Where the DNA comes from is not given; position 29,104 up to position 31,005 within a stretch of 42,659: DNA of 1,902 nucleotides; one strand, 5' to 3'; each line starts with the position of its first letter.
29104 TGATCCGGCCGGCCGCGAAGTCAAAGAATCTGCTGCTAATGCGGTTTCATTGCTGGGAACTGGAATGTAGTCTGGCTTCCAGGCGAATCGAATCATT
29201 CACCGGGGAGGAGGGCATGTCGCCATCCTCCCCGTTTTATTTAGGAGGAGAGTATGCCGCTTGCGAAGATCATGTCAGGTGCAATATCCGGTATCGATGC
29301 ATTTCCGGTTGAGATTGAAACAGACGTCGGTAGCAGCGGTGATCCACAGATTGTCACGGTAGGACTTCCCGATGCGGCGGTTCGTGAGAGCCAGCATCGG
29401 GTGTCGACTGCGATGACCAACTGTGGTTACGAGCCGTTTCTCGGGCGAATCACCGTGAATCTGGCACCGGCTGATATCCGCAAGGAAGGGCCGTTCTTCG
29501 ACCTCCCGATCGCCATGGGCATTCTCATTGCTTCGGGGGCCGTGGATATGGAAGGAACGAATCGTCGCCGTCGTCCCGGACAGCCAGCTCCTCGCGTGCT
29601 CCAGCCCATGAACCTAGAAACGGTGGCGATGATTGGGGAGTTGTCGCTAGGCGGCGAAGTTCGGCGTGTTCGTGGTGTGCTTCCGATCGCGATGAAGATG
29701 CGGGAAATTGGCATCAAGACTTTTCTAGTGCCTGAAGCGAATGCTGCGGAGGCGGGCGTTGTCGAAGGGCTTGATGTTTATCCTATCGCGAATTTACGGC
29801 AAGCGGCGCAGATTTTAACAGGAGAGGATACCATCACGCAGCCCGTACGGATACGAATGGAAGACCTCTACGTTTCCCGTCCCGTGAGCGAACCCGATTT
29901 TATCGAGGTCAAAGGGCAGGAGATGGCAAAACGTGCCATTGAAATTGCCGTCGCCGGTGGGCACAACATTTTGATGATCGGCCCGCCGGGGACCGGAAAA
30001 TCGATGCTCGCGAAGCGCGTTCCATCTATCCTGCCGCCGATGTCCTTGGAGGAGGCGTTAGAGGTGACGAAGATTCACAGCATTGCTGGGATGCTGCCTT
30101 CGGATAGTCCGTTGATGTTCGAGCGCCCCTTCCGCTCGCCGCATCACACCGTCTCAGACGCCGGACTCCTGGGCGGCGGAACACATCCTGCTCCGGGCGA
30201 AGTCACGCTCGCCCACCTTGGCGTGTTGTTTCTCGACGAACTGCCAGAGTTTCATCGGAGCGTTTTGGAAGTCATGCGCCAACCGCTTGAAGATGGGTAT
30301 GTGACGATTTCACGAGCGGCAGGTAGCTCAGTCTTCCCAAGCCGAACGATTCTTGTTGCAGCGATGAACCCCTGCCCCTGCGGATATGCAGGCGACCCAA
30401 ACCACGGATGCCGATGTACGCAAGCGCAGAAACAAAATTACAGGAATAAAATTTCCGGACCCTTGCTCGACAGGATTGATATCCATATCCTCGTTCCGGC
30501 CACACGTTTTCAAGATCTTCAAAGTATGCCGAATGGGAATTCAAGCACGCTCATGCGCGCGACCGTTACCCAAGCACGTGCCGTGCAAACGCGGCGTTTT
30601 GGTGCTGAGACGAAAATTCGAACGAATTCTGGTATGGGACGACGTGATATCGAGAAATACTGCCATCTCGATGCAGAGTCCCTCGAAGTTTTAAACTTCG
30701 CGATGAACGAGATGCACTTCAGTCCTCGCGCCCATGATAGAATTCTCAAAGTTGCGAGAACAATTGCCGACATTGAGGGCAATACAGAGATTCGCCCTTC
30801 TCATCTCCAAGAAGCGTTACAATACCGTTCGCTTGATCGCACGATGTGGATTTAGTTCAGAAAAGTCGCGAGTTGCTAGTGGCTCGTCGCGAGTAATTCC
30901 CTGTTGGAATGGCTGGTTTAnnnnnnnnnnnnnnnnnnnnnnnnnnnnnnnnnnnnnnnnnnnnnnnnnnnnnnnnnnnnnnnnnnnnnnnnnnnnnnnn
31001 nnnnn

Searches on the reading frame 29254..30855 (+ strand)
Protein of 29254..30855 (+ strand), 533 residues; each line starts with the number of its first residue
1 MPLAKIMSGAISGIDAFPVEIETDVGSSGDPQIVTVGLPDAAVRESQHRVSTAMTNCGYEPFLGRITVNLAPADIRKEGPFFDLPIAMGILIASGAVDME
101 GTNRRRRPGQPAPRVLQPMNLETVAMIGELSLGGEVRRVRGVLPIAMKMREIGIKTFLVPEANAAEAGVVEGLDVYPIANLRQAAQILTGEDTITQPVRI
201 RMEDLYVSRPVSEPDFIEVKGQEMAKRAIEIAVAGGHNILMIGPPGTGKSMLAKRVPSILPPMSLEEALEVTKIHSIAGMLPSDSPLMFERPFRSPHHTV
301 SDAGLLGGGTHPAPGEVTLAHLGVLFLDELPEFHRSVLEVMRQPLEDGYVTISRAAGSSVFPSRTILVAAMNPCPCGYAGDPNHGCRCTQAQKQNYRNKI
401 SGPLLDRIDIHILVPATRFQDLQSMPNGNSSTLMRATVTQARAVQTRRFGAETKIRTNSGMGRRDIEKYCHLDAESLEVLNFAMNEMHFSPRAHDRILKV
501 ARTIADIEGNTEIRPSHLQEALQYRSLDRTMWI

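Call 13: search_protein_families(library=pfam, proteins=[window:29254-30855:+])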
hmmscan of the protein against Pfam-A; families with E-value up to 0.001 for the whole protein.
window:29254-30855:+ (533 aa): 11 families
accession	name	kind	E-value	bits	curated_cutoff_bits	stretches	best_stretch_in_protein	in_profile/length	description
PF01078.27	Mg_chelatase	-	1.9e-93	312.1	20.3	1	215-420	1-205/207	Magnesium chelatase, subunit ChlI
PF13541.12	ChlI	-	5.3e-36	123.6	27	2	21-100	1-79/121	Subunit ChlI of Mg-chelatase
PF13335.12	Mg_chelatase_C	-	1.1e-28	100.1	26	1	429-525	2-94/94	Magnesium chelatase, subunit ChlI C-terminal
PF00493.29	MCM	-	3.5e-10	39.8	23.3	1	314-413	114-203/224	MCM P-loop domain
PF07728.20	AAA_5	-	1.4e-08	35.3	22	0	238-260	1-23/139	AAA domain (dynein-related subfamily)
PF00158.32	Sigma54_activat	-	8e-05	22.8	20.2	0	226-256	12-42/168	Sigma-54 interaction domain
PF07724.20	AAA_2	-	0.00049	20.6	27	0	238-371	5-123/166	AAA domain (Cdc48 subfamily)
PF05496.18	RuvB_N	-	0.00068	19.9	27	0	319-359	82-122/159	Holliday junction DNA helicase RuvB P-loop domain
PF00004.35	AAA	-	0.00074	20.4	21.2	0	239-259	1-21/131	ATPase family associated with various cellular activities (AAA)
PF05362.19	Lon_C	-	0.00079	19.5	21.1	0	122-166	131-175/205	Lon protease (S16) C-terminal proteolytic domain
PF20030.5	bpMoxR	-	0.00092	18.8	27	0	228-260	23-55/205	MoxR domain in the MoxR-vWA-beta-propeller ternary systems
